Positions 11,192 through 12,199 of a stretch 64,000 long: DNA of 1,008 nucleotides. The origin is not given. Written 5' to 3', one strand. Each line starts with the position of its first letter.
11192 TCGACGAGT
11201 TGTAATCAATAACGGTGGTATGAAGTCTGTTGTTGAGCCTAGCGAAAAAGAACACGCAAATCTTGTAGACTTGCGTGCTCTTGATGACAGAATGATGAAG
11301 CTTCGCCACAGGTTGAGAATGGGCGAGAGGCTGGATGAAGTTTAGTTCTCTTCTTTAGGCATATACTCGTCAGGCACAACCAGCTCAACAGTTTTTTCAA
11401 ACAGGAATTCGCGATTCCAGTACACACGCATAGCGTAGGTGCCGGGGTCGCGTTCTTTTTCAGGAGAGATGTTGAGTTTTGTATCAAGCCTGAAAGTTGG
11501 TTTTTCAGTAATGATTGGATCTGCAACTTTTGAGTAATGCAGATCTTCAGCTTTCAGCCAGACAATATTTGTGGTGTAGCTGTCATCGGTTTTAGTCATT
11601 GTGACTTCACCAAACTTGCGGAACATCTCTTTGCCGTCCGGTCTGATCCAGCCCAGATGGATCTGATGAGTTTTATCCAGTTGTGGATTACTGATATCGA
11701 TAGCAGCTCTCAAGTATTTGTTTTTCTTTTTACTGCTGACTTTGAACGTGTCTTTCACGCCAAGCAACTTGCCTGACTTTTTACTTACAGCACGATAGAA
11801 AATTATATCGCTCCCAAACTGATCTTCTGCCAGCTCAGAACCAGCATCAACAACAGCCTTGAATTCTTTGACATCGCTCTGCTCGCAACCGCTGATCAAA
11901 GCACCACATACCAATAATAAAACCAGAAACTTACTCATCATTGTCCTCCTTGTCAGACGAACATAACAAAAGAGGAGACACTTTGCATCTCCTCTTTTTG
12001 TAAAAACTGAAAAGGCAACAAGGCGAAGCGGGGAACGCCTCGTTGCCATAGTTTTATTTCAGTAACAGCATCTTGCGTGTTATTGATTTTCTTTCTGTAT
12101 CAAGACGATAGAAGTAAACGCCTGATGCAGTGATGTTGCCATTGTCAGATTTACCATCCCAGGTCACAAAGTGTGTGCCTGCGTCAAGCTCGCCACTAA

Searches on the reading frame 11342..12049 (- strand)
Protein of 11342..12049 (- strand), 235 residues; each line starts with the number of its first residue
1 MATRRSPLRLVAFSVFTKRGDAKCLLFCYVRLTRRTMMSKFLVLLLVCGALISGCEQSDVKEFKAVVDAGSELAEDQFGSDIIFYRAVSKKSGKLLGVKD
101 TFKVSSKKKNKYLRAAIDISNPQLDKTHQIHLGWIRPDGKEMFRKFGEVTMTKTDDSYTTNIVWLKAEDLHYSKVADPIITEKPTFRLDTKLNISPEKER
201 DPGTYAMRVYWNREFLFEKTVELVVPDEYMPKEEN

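Call 7: search_protein_families(library=pfam, proteins=[window:11342-12049:-], max_evalue=0.001)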
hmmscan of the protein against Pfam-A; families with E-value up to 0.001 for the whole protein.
window:11342-12049:- (235 aa): 0 families
